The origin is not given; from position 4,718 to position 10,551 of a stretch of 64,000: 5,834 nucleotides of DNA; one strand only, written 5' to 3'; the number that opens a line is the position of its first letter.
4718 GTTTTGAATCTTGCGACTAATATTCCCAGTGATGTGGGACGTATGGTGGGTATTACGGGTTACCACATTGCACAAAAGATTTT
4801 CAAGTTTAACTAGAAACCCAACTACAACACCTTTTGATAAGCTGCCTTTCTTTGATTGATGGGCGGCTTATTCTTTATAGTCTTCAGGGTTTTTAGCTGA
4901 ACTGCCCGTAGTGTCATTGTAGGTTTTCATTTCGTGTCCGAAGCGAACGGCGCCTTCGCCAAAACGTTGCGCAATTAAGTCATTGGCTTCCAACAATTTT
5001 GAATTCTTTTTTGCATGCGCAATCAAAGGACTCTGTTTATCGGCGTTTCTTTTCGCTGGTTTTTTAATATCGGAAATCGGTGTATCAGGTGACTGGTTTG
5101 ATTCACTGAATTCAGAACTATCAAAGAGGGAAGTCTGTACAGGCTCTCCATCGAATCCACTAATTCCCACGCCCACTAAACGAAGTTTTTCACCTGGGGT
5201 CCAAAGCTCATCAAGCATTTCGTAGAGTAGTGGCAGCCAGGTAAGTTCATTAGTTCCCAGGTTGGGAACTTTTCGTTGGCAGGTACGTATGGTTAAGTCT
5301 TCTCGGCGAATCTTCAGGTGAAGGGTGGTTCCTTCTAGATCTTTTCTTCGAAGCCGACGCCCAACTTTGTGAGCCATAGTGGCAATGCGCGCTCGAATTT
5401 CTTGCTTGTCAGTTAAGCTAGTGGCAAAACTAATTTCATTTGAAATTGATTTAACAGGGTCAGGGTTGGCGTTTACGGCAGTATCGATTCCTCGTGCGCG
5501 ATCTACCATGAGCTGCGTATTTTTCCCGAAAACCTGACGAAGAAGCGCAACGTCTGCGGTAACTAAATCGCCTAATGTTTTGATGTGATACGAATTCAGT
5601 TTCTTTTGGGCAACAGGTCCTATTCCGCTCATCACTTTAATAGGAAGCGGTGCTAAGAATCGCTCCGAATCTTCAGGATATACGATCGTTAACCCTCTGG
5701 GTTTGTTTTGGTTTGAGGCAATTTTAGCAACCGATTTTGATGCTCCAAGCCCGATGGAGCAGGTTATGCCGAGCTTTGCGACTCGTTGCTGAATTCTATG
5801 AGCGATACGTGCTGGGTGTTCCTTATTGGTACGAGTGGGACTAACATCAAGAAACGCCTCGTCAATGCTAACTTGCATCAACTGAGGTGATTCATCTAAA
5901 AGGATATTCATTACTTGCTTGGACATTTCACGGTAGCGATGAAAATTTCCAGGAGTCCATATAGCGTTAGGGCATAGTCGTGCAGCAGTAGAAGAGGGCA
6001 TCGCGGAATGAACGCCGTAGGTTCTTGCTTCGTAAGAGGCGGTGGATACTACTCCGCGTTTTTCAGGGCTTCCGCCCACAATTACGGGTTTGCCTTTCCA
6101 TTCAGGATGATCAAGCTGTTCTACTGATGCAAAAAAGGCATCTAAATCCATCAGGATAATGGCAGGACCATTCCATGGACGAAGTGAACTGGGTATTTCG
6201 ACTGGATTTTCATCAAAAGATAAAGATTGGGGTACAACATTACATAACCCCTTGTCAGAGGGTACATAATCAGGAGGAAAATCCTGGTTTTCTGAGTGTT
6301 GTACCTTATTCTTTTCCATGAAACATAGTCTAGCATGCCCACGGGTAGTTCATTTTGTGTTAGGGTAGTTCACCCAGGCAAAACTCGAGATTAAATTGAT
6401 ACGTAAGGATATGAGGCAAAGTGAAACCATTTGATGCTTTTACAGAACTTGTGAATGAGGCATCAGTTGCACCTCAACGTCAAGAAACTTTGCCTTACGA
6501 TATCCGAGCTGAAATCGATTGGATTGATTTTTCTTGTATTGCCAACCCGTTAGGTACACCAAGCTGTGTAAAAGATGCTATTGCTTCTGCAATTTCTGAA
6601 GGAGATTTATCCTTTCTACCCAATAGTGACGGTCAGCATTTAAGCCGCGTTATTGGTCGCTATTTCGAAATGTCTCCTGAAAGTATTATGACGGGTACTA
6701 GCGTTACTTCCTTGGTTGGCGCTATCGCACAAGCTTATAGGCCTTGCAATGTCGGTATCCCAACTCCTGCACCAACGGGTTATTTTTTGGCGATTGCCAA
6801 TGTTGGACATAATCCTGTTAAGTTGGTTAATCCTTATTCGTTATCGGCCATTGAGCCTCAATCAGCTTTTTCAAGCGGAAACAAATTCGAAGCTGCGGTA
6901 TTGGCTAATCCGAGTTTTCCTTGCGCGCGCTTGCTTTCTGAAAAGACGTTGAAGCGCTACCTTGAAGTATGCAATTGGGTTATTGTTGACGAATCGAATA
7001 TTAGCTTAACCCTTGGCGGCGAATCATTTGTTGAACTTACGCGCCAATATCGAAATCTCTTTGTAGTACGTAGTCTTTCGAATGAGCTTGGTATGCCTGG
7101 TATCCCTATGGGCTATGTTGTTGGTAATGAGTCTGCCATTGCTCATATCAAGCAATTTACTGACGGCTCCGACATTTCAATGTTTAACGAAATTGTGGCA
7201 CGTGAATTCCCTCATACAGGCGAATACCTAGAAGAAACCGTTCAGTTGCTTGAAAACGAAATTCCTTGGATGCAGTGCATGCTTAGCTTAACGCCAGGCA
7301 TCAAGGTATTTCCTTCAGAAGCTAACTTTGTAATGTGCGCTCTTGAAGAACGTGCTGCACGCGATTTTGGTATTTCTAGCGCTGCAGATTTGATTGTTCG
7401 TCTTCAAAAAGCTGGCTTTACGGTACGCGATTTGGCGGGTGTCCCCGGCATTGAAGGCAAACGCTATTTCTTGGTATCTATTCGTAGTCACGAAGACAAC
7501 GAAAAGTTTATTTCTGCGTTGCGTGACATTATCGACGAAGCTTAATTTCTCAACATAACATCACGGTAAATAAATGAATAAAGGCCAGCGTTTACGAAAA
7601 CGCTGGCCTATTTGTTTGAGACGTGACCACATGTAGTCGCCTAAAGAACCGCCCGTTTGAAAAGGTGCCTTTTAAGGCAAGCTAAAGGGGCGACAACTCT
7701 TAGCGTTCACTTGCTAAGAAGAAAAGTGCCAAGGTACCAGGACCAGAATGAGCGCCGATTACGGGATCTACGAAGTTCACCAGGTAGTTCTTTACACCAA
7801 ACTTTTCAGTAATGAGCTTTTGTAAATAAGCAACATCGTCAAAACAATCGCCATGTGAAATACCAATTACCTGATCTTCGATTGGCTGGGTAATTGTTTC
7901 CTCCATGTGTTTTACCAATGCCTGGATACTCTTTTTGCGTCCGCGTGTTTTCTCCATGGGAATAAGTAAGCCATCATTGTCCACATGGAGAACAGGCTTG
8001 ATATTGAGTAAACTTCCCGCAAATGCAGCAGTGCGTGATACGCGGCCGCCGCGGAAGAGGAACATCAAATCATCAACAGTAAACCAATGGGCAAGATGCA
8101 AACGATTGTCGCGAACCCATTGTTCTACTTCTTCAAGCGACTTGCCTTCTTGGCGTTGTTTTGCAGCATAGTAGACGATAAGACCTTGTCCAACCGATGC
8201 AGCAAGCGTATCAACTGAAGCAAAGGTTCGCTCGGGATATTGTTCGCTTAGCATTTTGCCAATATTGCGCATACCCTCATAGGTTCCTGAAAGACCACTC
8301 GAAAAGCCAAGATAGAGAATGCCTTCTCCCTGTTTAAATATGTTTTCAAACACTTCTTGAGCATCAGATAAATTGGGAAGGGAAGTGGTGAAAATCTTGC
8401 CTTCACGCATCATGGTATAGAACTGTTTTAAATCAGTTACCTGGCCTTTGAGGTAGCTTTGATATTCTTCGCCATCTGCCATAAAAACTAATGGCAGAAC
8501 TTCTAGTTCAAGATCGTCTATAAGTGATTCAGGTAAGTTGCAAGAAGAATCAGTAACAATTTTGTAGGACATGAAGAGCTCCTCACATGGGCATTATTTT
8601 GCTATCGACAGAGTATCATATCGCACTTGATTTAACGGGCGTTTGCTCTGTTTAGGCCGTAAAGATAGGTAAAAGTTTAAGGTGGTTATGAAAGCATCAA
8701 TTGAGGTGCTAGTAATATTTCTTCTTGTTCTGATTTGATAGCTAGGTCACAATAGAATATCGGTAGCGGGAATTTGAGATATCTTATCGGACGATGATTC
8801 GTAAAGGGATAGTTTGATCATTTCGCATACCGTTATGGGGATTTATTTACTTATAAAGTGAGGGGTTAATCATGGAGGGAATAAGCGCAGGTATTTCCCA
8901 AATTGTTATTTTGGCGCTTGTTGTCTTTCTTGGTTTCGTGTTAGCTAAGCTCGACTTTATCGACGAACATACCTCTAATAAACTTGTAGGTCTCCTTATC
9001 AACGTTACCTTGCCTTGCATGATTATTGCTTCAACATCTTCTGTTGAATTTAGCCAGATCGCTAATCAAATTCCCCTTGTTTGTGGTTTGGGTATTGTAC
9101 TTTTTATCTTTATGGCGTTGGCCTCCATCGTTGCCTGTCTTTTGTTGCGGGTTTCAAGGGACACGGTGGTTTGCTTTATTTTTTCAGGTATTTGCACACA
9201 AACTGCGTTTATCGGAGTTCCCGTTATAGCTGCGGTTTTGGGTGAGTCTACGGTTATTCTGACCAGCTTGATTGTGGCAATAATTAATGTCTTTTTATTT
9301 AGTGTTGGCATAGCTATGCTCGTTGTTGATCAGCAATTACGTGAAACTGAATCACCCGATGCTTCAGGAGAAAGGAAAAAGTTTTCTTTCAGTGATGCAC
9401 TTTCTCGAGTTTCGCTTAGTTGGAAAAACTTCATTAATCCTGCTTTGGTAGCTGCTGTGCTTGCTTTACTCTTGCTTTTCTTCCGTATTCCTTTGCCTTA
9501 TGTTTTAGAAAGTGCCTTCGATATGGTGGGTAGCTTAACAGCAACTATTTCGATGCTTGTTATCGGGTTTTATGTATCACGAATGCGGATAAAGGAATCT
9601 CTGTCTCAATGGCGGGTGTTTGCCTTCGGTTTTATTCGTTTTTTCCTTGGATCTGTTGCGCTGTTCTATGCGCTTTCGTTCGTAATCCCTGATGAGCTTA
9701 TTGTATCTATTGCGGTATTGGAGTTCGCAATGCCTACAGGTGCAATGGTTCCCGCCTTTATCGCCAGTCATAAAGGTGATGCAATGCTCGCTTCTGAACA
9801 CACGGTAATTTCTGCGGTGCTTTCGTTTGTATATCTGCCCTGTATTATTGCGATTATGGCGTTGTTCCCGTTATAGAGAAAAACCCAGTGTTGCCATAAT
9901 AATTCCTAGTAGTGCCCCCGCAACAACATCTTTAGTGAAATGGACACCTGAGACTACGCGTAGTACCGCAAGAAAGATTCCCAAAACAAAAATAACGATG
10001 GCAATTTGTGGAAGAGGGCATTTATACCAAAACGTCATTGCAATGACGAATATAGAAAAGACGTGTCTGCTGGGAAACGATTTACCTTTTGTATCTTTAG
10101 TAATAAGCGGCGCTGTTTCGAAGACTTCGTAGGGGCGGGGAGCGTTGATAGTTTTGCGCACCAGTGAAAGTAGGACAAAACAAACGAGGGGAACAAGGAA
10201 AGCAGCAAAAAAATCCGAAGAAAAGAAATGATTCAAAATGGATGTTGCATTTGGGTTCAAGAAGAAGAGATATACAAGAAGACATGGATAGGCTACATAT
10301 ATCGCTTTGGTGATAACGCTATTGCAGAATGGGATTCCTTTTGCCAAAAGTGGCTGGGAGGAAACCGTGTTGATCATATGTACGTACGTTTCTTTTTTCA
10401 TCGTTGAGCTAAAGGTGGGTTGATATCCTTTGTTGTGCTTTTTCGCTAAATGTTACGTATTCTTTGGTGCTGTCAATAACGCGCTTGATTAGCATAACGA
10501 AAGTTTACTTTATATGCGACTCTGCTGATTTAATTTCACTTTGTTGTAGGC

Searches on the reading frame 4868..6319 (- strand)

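Call 39: search_protein_families(library=pfam, proteins=[window:4868-6319:-], max_evalue=0.00001)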
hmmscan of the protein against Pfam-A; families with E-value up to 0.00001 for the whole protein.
window:4868-6319:- (483 aa): 2 families
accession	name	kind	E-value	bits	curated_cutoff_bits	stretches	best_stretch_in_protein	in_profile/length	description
PF00817.25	IMS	-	1.2e-48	165.2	23.2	1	58-203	2-148/148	impB/mucB/samB family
PF11799.13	IMS_C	-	7.9e-23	81.4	20.7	1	290-398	2-109/109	impB/mucB/samB family C-terminal domain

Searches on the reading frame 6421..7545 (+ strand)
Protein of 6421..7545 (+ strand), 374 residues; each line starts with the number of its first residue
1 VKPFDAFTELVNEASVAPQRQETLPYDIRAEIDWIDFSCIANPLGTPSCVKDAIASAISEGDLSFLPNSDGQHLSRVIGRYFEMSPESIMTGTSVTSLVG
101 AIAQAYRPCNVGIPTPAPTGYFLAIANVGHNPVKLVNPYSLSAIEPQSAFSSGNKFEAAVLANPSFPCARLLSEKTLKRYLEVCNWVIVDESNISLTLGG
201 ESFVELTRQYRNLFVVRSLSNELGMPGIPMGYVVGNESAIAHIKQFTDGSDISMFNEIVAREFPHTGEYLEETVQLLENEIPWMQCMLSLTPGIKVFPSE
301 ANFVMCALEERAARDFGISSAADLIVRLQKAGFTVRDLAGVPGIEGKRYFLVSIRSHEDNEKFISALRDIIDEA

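Call 39: search_protein_families(library=pfam, proteins=[window:6421-7545:+], max_evalue=0.00001)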
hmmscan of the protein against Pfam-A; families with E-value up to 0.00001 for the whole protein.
window:6421-7545:+ (374 aa): 1 family
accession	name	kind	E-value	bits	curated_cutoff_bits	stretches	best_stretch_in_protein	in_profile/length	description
PF00155.27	Aminotran_1_2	-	8.7e-14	51.9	19.7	1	33-312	2-313/361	Aminotransferase class I and II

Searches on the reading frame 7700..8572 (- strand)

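Call 39: search_protein_families(library=pfam, proteins=[window:7700-8572:-], max_evalue=0.00001)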
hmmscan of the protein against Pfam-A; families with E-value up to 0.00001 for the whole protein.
window:7700-8572:- (290 aa): 1 family
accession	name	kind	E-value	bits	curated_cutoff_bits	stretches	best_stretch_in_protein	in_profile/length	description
PF02645.21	DegV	-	5.5e-71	239.6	27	1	3-286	2-278/280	Uncharacterised protein, DegV family COG1307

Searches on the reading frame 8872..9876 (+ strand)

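Call 39: search_protein_families(library=pfam, proteins=[window:8872-9876:+], max_evalue=0.00001)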
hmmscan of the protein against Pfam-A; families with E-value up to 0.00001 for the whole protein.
window:8872-9876:+ (334 aa): 1 family
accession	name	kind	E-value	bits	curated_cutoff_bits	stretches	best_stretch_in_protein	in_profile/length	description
PF03547.23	Mem_trans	-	2.7e-23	82.6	25.7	1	8-325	3-342/343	Membrane transport protein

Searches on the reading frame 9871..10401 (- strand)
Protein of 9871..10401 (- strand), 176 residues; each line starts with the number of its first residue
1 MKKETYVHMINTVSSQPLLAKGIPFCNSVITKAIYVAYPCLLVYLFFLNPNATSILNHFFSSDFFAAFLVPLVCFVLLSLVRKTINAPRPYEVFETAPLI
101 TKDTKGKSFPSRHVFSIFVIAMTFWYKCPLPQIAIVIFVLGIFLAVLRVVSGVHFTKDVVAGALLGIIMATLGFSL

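Call 39: search_protein_families(library=pfam, proteins=[window:9871-10401:-], max_evalue=0.00001)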
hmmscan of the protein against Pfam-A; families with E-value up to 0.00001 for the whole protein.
window:9871-10401:- (176 aa): 1 family
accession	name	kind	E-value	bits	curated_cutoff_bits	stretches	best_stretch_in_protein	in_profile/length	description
PF01569.27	PAP2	-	2.4e-16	60.1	27.2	1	76-174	14-122/130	PAP2 superfamily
